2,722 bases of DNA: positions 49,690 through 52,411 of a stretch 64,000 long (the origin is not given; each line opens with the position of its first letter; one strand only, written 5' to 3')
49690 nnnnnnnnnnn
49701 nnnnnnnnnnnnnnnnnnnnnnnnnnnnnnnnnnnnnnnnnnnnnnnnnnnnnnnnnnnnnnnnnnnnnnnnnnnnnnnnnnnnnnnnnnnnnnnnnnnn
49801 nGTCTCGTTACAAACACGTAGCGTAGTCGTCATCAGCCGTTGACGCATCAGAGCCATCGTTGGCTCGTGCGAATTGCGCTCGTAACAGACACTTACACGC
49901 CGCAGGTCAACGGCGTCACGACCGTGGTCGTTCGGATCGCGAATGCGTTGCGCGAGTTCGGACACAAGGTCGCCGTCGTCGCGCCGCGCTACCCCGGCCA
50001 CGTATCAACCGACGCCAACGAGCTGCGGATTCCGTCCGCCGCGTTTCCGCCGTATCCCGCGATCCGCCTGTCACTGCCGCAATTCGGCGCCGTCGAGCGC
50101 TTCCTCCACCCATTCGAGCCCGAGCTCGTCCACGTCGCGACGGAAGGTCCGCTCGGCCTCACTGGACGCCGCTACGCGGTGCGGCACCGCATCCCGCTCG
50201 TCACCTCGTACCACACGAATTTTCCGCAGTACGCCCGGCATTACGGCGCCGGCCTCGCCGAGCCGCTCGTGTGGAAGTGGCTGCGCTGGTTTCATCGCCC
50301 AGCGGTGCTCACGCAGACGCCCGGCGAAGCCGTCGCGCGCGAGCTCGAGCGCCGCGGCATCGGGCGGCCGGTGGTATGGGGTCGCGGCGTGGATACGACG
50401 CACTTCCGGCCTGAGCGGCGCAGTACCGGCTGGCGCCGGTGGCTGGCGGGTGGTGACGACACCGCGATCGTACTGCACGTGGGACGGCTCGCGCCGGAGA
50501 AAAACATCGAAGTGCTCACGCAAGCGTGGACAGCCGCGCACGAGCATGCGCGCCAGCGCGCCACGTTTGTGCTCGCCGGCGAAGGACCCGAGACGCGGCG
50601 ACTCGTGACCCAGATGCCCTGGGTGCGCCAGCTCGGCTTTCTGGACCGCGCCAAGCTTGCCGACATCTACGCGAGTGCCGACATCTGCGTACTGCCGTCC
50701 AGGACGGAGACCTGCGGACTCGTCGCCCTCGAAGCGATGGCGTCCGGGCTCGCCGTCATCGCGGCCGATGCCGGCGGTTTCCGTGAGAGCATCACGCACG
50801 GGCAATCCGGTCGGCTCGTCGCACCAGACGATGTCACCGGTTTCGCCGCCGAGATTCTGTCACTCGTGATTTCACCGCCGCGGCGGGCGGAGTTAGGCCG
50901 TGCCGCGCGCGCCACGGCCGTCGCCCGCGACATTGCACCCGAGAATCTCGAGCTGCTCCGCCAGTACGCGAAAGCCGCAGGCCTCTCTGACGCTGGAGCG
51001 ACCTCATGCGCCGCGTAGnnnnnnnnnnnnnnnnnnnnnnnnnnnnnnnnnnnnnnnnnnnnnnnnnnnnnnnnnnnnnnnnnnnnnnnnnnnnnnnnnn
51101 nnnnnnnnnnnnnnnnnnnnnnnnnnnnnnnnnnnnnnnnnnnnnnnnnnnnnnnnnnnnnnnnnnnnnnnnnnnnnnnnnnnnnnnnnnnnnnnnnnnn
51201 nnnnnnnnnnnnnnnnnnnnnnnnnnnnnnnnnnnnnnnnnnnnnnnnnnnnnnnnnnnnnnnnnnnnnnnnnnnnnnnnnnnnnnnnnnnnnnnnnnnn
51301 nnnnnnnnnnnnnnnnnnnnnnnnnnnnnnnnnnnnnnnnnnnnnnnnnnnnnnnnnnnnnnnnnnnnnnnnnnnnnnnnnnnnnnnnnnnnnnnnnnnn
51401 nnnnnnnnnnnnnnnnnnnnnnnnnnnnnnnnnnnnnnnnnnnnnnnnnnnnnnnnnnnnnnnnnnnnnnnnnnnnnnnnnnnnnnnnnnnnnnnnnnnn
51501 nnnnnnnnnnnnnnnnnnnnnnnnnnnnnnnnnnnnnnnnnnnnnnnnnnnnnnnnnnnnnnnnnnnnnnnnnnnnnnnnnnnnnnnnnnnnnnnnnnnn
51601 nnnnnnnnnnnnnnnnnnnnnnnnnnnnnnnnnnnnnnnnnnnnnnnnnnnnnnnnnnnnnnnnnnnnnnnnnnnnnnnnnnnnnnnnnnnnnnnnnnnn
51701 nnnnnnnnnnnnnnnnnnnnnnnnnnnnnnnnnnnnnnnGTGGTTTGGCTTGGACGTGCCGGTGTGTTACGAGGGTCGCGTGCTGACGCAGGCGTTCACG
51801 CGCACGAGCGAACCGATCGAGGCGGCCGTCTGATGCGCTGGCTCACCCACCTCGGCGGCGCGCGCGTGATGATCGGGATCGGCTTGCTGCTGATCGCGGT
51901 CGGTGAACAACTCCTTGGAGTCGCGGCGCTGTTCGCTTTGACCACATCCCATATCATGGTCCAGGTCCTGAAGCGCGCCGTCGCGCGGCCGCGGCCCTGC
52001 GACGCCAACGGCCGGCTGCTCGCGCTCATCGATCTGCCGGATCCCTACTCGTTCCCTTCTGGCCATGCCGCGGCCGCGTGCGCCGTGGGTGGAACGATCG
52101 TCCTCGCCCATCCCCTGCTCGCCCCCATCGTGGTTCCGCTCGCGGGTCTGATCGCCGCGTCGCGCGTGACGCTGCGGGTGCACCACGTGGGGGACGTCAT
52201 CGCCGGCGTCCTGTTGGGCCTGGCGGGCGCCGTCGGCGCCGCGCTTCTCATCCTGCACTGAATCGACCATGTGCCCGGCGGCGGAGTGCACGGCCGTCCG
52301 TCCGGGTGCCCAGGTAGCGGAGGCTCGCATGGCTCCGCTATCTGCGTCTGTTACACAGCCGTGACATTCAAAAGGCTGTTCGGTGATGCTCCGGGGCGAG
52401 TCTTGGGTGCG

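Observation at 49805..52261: GT4 glycosyltransferase, cytoplasmic NPP-type phosphodiesterase and PAP2 phosphatase as a Pho-linked trio: possible non-canonical membrane-lipid remodelling module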

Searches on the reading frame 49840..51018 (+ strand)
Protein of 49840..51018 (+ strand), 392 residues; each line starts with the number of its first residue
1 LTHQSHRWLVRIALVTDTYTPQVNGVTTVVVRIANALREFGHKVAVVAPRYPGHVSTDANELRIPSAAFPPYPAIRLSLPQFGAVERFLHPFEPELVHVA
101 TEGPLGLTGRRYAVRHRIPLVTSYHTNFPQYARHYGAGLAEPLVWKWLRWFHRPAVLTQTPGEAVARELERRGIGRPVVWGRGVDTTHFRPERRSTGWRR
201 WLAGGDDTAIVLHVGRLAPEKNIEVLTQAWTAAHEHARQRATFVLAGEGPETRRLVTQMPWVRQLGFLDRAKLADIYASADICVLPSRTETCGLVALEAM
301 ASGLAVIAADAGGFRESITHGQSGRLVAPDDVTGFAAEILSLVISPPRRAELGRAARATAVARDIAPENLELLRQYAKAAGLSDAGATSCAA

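Call 4: search_protein_families(library=pfam, proteins=[window:49840-51018:+], max_evalue=0.01)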
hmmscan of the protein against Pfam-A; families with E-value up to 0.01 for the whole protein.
window:49840-51018:+ (392 aa): 9 families
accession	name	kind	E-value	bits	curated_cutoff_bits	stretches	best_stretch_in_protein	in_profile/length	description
PF13692.12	Glyco_trans_1_4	-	1.4e-33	116.5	27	1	210-343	3-140/142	Glycosyl transferases group 1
PF00534.26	Glycos_transf_1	-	7.6e-33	113.9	26.4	1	206-358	13-171/172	Glycosyl transferases group 1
PF13439.12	Glyco_transf_4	-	1.1e-31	110.6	28.5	1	23-187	1-169/170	Glycosyltransferase Family 4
PF13579.12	Glyco_trans_4_4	-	7.1e-17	62.6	29.7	1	24-176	1-149/158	Glycosyl transferase 4-like domain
PF20706.3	GT4-conflict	-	2e-11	43.9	26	1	14-321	2-323/385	Family 4 Glycosyltransferase in conflict systems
PF13524.12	Glyco_trans_1_2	-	4.4e-06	27.1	25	1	236-362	8-131/144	Glycosyl transferase-like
PF08323.17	Glyco_transf_5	-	0.00035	20.8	22.7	1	11-62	1-53/239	Starch synthase catalytic domain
PF22772.2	WsaF_C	-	0.0036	17.6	27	1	223-309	20-104/133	WsaF, C-terminal domain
PF13477.12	Glyco_trans_4_2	-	0.0049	17.5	23.4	1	27-126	10-109/139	Glycosyl transferase 4-like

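Call 5: search_protein_families(library=ncbifam, proteins=[window:49840-51018:+], max_evalue=0.01)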
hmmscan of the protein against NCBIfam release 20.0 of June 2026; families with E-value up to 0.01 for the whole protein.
window:49840-51018:+ (392 aa): 45 families (the best 25 are shown)
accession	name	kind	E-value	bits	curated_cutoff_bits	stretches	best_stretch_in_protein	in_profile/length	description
NF053787.1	GlcN_PG_synth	equivalog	5e-37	127.6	480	1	11-360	2-339/361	N-acetylglucosaminyl phosphatidylglycerol synthase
TIGR03999.1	thiol_BshA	equivalog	4.9e-28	98.1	273.7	1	184-362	176-355/375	N-acetyl-alpha-D-glucosaminyl L-malate synthase BshA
TIGR03088.1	stp2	hypoth_equivalog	3e-26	92.4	409.05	1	182-362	167-355/374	TIGR03088 family PEP-CTERM/XrtA system glycosyltransferase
NF049988.1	MGlcDAGSynMgs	equivalog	3.1e-25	89.4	400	2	11-135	2-127/398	alpha-monoglucosyldiacylglycerol synthase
NF041876.1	EPS_EpsE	equivalog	1.5e-23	83.7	400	1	156-362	167-378/389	exopolysaccharide biosynthesis GT4 family glycosyltransferase EpsE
TIGR03449.1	mycothiol_MshA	equivalog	2e-23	83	462.5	1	182-379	195-403/406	D-inositol-3-phosphate glycosyltransferase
TIGR02095.1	glgA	subfamily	1.2e-17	63.8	328.45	1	206-335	292-421/477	glycogen/starch synthase, ADP-glucose type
TIGR04157.1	glyco_rSAM_CFB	subfamily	2.4e-17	63.1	400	1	191-324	210-345/406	TIGR04157 family glycosyltransferase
TIGR04047.1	MSMEG_0565_glyc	hypoth_equivalog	1.1e-16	60.9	259.85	1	163-360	147-355/373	MSMEG_0565 family glycosyltransferase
NF038229.1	Glyco4_Geo_Pelo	equivalog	4.6e-16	58.8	400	1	198-367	151-322/338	GPMC system family 4 glycosyltransferase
TIGR02149.1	glgA_Coryne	subfamily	9.5e-16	57.9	302.4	1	182-359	176-369/391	glycogen synthase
NF007640.0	PRK10307.1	subfamily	1.4e-15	57.1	276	1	184-362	203-389/411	WcaI family glycosyltransferase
TIGR04063.1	stp3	hypoth_equivalog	2.6e-15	56.2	442.05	1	92-358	91-373/397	TIGR04063 family PEP-CTERM/XrtA system glycosyltransferase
NF047684.1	TeichurnBiosyTuaC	equivalog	8.5e-15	54.6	550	1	166-344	176-353/391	teichuronic acid biosynthesis protein TuaC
NF053513.1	Gtran_IagA_BgsA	equivalog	2.2e-13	49.9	460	1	95-378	45-330/333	LTA glycolipid anchor biosynthesis glycosyltransferase, IagA/BgsA family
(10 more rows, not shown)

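Call 6: search_solved_structures(query=window:49840-51018:+, max_evalue=0.00001)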
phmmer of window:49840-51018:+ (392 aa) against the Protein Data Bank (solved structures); distinct sequences matched with E-value up to 0.00001: 63 (the best 60 are shown).
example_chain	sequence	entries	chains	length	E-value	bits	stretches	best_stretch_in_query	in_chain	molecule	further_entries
2gej_A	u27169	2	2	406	7.1e-18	67.8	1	11-381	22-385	PHOSPHATIDYLINOSITOL MANNOSYLTRANSFERASE (PimA)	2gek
4n9w_A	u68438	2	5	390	7.7e-18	67.7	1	11-381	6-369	GDP-mannose-dependent alpha-(1-2)-phosphatidylinositol mannosyltransferase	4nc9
6kih_A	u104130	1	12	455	4.1e-15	58.7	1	207-359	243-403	Tll1590 protein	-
2jjm_A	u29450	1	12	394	2.2e-14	56.3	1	203-360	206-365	GLYCOSYL TRANSFERASE, GROUP 1 FAMILY PROTEIN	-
3c4q_A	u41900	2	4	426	2.2e-14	56.3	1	183-356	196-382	Predicted glycosyltransferases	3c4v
3c48_A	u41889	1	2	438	2.3e-14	56.2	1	183-356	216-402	Predicted glycosyltransferases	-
3okc_A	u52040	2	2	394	5.2e-14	55.1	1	183-362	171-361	GDP-mannose-dependent alpha-(1-6)-phosphatidylinositol monomannoside mannosyltransferase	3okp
3oka_A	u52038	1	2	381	5.3e-14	55.1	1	183-361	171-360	GDP-mannose-dependent alpha-(1-6)-phosphatidylinositol monomannoside mannosyltransferase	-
3mbo_A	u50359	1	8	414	6.2e-14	54.8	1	203-360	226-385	Glycosyltransferase, group 1 family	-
6n1x_A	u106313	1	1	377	1.2e-12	50.6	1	191-332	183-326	Glycosyltransferase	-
6d9t_A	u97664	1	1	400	1.3e-12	50.5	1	191-332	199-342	Glycosyl transferase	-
5d00_A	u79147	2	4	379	2.2e-12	49.7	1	207-344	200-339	N-acetyl-alpha-D-glucosaminyl L-malate synthase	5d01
6tvp_A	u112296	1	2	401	1.3e-11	47.2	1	10-374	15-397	Alpha-maltose-1-phosphate synthase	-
3l01_A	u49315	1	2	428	8.6e-11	44.5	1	190-341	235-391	GlgA glycogen synthase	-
2bis_A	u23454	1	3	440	8.9e-11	44.4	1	190-341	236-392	GLGA GLYCOGEN SYNTHASE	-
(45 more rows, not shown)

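Call 18: find_homologous_proteins(query=window:49867-51018:+, max_evalue=1e-10)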
Query window:49867-51018:+ (383 aa): 3684 proteins with E <= 1e-10 among 8000 candidates; the best 120 are listed.
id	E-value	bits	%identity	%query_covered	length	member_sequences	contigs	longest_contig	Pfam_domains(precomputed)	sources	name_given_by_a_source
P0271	2.6e-253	858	100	100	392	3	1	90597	PF00534.27,PF13579.13,PF13524.13,PF13439.13,PF20706.4,PF13692.13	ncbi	ncbi:MAG TPA: glycosyltransferase family 1 protein [Gemmatimonadales bacterium]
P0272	8.5e-235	797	92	100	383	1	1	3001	PF00534.27,PF13477.13,PF13579.13,PF13439.13,PF20706.4,PF13692.13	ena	-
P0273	5.3e-228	774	89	100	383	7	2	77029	PF00534.27,PF13579.13,PF13439.13,PF20706.4,PF13692.13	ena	-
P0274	6.0e-228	774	90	100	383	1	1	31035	PF00534.27,PF13477.13,PF13579.13,PF13439.13,PF20706.4,PF13692.13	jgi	-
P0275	3.2e-221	752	86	100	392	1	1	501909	PF00534.27,PF13579.13,PF13439.13,PF20706.4,PF13692.13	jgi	jgi:glycosyltransferase involved in cell wall biosynthesis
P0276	1.8e-219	746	86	100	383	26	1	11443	PF00534.27,PF13579.13,PF13439.13,PF20706.4,PF13692.13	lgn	-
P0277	7.4e-219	744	85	100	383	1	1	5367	PF00534.27,PF13579.13,PF13524.13,PF13439.13,PF20706.4,PF13692.13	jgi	jgi:phosphatidylinositol alpha 1,6-mannosyltransferase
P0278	5.4e-218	741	85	100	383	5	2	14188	PF00534.27,PF13477.13,PF13579.13,PF13524.13,PF13439.13,PF20706.4,PF13692.13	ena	-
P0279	1.7e-217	740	85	100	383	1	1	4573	PF00534.27,PF13477.13,PF13579.13,PF13439.13,PF20706.4,PF13692.13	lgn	-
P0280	3.3e-217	739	85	100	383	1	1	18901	PF00534.27,PF13579.13,PF13524.13,PF13439.13,PF20706.4,PF13692.13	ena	-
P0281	5.5e-217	738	86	100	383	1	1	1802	PF00534.27,PF13579.13,PF13524.13,PF13439.13,PF20706.4,PF13692.13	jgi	jgi:glycosyltransferase involved in cell wall biosynthesis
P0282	3.9e-216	735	85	100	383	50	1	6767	PF00534.27,PF13477.13,PF13579.13,PF13524.13,PF13439.13,PF20706.4,PF13692.13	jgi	-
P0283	2.8e-214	729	84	100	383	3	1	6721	PF00534.27,PF13579.13,PF13524.13,PF13439.13,PF20706.4,PF13692.13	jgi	jgi:glycosyltransferase involved in cell wall biosynthesis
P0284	4.9e-214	728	84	100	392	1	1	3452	PF00534.27,PF13477.13,PF13579.13,PF13524.13,PF13439.13,PF20706.4,PF13692.13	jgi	jgi:glycosyltransferase involved in cell wall biosynthesis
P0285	2.1e-213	726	84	99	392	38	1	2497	PF00534.27,PF13579.13,PF13439.13,PF20706.4,PF13692.13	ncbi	-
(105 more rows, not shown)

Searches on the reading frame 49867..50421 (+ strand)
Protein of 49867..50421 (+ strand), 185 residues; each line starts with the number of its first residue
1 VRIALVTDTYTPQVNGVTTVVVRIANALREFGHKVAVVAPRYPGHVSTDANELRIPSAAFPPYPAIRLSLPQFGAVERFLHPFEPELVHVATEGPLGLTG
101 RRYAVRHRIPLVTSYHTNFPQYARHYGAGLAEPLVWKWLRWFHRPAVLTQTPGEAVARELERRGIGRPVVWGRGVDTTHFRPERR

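Call 63: search_protein_families(library=ncbifam, proteins=[window:49867-50421:+], max_evalue=0.01)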
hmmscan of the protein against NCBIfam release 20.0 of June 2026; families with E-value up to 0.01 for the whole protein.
window:49867-50421:+ (185 aa): 2 families
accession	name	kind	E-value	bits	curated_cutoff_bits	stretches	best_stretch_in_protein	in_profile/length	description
NF049988.1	MGlcDAGSynMgs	equivalog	3.8e-14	52.9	400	1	1-126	1-127/398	alpha-monoglucosyldiacylglycerol synthase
NF053787.1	GlcN_PG_synth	equivalog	5.6e-09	35.3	480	1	1-185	1-183/361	N-acetylglucosaminyl phosphatidylglycerol synthase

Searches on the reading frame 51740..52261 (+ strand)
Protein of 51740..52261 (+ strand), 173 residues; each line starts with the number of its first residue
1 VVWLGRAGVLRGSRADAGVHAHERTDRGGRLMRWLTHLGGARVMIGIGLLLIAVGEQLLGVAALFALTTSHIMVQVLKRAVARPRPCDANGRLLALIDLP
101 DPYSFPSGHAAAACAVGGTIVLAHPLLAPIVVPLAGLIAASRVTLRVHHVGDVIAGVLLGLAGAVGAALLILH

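Call 4: search_protein_families(library=pfam, proteins=[window:51740-52261:+], max_evalue=0.01)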
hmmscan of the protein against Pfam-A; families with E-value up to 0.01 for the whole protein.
window:51740-52261:+ (173 aa): 2 families
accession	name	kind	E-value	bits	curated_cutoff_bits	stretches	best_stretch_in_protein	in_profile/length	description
PF01569.27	PAP2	-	1.9e-19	70.1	27.2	1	61-167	3-121/130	PAP2 superfamily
PF14378.12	PAP2_3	-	5.4e-06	26.8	27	1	103-164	125-188/190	PAP2 superfamily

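Call 5: search_protein_families(library=ncbifam, proteins=[window:51833-52261:+], max_evalue=0.01)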
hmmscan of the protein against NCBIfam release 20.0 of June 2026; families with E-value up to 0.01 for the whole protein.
window:51833-52261:+ (142 aa): 3 families
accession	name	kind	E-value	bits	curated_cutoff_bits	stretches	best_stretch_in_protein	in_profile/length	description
NF047884.1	UdeprDiPSep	equivalog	5.1e-11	42.8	250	1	3-134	47-181/188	undecaprenyl-diphosphatase SepP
NF008813.0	PRK11837.1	equivalog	6.3e-06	26.2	229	1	30-139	66-171/202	undecaprenyl-diphosphate phosphatase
NF007159.0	PRK09597.1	equivalog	0.0002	21.1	177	1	38-130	88-178/191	lipid A 1-phosphatase LpxE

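Call 8: search_solved_structures(query=window:51833-52261:+, max_evalue=0.1, show_alignments=3)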
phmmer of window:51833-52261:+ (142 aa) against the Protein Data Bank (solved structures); distinct sequences matched with E-value up to 0.1: 5.
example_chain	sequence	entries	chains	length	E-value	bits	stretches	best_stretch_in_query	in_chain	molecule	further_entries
5jki_A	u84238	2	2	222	2e-05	28.7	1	3-130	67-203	Putative lipid phosphate phosphatase YodM | Phosphatidylglycerophosphatase B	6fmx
6ebu_A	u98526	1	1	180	0.006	20.7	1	6-131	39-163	LpxE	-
7f18_A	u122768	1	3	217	0.017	19.2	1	43-128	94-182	Acid phosphatase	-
7f17_A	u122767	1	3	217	0.022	18.8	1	43-128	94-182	Acid phosphatase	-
9htz_A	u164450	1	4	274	0.09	16.9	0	72-132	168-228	Phosphatase PAP2 family protein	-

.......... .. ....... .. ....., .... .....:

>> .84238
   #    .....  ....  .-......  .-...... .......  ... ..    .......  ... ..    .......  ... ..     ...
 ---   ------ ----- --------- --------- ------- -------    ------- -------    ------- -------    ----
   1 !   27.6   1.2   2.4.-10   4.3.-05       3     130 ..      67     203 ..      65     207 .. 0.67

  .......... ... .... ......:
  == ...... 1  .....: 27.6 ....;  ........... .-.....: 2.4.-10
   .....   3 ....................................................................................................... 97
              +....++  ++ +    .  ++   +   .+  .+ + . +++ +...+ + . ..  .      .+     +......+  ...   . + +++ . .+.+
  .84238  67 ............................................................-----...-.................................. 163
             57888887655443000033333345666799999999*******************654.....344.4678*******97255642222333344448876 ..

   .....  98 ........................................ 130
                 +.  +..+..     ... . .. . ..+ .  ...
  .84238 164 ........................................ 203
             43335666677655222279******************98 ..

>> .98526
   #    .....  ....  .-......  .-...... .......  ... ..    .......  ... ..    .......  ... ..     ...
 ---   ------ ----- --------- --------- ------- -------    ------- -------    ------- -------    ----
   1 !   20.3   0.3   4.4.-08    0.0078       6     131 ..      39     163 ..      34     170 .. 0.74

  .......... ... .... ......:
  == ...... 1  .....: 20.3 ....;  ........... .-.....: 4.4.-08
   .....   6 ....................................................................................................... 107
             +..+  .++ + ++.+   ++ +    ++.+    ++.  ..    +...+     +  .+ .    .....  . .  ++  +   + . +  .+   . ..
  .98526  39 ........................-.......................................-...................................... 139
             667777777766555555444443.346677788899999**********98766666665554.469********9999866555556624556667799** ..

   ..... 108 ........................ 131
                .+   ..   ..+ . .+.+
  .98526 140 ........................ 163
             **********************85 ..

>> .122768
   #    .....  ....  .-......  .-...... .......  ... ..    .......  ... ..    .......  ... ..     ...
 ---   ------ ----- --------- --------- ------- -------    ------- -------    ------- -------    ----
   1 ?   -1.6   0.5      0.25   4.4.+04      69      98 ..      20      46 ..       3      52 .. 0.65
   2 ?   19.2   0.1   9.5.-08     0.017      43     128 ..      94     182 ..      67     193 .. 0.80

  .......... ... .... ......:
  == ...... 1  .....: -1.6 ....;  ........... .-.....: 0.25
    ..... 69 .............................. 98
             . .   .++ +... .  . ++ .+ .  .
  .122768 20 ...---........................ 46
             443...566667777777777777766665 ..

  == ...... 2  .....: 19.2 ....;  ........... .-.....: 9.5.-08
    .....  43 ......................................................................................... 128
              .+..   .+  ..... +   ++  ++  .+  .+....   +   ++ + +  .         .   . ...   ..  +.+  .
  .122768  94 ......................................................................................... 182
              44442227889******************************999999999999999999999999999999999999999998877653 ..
